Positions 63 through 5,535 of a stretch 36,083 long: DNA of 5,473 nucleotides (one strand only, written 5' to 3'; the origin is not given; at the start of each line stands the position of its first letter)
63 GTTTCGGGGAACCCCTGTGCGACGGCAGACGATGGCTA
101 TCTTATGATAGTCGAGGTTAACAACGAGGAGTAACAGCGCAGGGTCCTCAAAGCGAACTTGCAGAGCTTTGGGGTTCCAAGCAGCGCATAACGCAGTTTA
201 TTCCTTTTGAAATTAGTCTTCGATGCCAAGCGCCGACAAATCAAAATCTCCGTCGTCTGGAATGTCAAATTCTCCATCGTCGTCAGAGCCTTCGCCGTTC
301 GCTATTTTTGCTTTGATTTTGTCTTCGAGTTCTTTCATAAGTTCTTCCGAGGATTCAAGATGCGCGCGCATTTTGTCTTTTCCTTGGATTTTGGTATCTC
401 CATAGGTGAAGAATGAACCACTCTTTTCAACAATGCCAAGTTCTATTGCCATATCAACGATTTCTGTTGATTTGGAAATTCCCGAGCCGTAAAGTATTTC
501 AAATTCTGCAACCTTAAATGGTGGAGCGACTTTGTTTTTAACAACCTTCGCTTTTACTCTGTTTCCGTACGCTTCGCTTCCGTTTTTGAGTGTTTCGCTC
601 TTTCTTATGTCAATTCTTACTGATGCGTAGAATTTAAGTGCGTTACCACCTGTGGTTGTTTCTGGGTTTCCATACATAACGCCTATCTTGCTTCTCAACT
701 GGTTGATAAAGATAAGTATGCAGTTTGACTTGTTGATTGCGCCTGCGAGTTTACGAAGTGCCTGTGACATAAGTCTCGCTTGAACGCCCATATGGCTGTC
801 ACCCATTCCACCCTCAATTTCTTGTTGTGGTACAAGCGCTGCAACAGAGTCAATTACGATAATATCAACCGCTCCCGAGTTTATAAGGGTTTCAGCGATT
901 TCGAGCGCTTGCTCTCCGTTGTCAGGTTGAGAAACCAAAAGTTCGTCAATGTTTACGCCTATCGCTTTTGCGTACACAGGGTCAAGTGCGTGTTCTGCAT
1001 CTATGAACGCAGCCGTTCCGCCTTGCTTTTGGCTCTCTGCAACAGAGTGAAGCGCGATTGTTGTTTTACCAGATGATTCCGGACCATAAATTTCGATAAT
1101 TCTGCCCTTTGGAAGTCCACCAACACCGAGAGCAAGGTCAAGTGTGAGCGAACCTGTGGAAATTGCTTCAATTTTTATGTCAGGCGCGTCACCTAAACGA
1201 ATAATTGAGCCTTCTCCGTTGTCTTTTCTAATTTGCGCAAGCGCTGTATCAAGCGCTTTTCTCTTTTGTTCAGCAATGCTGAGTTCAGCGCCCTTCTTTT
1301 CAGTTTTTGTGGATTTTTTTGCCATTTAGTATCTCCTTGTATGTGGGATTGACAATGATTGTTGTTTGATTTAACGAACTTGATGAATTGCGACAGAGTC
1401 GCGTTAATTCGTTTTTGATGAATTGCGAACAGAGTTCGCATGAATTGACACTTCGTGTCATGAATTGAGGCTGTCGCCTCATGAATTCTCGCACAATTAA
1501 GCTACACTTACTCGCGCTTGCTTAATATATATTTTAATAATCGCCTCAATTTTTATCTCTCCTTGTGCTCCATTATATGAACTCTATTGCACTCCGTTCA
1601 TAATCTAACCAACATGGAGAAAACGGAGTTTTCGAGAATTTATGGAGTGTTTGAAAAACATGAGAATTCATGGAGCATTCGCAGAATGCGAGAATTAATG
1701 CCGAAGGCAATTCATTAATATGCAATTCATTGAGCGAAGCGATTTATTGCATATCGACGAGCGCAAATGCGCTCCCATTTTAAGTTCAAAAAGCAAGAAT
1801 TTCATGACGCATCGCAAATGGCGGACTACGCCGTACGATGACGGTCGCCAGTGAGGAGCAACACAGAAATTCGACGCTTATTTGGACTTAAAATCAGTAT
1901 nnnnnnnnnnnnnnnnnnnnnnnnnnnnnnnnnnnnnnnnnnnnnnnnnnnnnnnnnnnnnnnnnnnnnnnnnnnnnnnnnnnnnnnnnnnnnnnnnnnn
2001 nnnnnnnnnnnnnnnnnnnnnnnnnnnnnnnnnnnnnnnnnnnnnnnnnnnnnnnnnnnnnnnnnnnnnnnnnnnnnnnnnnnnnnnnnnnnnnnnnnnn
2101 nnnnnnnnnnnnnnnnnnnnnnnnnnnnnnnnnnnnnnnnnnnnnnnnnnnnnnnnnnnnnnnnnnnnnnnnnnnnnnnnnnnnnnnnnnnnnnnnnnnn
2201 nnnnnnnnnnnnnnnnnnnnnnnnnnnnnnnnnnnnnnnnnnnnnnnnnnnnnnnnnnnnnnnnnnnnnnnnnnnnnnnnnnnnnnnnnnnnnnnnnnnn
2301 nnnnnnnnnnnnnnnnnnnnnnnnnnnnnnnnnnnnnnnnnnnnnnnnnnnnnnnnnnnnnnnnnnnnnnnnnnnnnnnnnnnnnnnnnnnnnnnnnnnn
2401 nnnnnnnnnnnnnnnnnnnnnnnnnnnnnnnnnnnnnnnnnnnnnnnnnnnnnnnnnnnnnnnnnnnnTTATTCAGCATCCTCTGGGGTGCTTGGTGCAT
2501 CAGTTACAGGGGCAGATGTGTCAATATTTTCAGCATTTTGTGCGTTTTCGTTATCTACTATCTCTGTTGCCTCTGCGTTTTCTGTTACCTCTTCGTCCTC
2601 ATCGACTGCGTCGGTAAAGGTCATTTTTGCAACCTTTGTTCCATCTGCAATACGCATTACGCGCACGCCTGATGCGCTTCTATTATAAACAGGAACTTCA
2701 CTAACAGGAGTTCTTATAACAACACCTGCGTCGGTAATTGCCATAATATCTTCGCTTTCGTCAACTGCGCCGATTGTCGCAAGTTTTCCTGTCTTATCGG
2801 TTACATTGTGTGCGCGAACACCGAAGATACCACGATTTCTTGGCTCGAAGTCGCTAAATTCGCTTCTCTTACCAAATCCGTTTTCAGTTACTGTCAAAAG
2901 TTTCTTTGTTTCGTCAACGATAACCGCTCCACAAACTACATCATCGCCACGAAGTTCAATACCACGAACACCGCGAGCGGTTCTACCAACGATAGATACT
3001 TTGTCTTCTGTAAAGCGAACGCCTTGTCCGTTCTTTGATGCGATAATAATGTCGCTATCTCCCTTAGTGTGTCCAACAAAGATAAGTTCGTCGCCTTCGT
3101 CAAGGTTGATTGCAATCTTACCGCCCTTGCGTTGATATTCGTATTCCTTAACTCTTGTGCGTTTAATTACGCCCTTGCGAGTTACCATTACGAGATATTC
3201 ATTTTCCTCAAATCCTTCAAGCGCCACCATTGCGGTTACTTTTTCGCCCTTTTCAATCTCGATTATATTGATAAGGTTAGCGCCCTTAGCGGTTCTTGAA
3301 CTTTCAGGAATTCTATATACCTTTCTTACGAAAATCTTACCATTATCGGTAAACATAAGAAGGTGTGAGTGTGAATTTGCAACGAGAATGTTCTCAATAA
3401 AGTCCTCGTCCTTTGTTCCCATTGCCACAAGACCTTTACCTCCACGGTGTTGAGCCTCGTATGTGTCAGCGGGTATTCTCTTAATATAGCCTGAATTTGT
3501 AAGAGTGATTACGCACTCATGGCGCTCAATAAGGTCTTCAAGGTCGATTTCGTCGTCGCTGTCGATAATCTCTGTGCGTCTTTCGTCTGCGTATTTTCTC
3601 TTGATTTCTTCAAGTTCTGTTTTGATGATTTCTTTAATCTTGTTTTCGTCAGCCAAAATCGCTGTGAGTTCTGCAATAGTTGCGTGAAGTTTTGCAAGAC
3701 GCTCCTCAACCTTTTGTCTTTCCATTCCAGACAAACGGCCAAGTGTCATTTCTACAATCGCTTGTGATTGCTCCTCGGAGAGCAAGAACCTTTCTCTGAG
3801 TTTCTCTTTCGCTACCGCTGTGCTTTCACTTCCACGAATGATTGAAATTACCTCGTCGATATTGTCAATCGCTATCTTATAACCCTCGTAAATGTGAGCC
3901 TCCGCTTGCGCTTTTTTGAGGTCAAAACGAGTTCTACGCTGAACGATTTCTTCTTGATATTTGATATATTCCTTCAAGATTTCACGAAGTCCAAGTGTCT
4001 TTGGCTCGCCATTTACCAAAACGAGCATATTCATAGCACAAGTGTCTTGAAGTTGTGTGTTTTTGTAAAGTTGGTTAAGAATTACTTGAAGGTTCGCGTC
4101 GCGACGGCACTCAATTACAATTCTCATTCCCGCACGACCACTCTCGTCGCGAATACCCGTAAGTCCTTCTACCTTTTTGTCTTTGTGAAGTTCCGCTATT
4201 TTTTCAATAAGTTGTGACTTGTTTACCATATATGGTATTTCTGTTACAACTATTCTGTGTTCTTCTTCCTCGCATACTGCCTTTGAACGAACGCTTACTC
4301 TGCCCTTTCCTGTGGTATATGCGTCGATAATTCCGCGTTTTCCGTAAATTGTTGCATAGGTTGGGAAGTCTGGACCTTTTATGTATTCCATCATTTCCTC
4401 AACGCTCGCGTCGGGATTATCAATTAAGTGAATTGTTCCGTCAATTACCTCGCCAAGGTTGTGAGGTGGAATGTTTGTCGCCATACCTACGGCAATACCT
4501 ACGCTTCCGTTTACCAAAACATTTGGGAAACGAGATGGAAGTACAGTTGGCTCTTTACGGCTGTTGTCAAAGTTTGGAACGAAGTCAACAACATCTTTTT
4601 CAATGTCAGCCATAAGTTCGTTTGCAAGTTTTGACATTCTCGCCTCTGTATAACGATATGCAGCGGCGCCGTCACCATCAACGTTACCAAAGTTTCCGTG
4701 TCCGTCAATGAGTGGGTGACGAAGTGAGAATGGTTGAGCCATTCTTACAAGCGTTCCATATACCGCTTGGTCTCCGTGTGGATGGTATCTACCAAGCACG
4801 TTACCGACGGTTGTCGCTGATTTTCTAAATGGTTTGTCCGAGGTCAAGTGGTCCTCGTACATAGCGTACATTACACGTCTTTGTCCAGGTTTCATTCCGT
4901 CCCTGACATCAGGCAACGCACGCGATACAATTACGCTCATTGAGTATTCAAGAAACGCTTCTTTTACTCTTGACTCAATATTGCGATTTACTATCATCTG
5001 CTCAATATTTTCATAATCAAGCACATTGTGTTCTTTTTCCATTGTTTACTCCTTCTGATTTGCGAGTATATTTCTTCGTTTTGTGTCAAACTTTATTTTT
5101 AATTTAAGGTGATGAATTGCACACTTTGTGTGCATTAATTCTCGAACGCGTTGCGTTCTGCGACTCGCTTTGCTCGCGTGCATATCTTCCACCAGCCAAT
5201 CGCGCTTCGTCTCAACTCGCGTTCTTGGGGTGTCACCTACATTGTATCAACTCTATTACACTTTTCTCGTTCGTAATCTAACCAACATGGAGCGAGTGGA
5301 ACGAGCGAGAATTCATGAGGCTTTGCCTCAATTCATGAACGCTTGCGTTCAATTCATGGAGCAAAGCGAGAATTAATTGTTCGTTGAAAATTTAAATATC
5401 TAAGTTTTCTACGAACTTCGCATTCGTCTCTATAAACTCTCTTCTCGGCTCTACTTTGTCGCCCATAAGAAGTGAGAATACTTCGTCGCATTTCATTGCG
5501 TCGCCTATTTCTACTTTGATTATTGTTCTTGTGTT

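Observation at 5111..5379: Composite intergenic element: inverted arrays of variable hairpins phased by an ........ core, always oriented toward the downstream gene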

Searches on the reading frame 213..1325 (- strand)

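Call 13: search_protein_families(library=pfam, proteins=[window:213-1325:-])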
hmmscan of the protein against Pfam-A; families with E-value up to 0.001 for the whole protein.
window:213-1325:- (370 aa): 7 families
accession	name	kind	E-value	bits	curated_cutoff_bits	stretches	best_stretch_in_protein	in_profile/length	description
PF00154.27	RecA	-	2.7e-138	460.2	27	1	23-284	1-262/262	recA bacterial DNA recombination protein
PF21096.2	RecA_C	-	8.7e-17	61.4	27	1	288-341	2-56/57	RecA C-terminal domain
PF08423.17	Rad51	-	2.2e-10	40.6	22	1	53-244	6-213/244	Rad51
PF06745.19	ATPase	-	8.2e-07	29.1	26.6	1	56-131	2-79/231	KaiC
PF01637.24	ATPase_2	-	5.6e-05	23.5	33.2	1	75-162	21-79/225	ATPase domain predominantly from Archaea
PF13479.12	AAA_24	-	0.00023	21.5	27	1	77-165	5-77/195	AAA domain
PF00004.35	AAA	-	0.00078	20.3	21.2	0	79-206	3-106/131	ATPase family associated with various cellular activities (AAA)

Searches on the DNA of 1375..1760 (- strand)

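Call 72: search_dna_similar(query=window:1375-1760:-, collection=phages, mode=distant, max_evalue=0.001)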
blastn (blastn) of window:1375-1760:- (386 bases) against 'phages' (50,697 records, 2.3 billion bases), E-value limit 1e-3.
No match.

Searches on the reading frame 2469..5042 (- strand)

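Call 13: search_protein_families(library=pfam, proteins=[window:2469-5042:-])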
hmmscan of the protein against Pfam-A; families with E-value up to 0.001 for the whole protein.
window:2469-5042:- (857 aa): 2 families
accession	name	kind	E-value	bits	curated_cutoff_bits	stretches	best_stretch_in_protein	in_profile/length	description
PF00521.26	DNA_topoisoIV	-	2.3e-165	551.1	31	1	41-478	1-432/432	DNA gyrase/topoisomerase IV, subunit A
PF03989.18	DNA_gyraseA_C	-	2.4e-60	200.2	27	5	511-556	3-48/48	DNA gyrase C-terminal domain, beta-propeller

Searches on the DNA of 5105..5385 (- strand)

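Call 71: search_dna_similar(query=window:5105-5385:-, collection=plasmids, mode=distant, max_evalue=0.001)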
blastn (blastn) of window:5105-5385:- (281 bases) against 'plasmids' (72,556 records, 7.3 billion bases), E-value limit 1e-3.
No match.
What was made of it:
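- Tried and rejected: BLASTN of copy B against plasmids and of copy A against phages gave no match (calls 71, 72).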
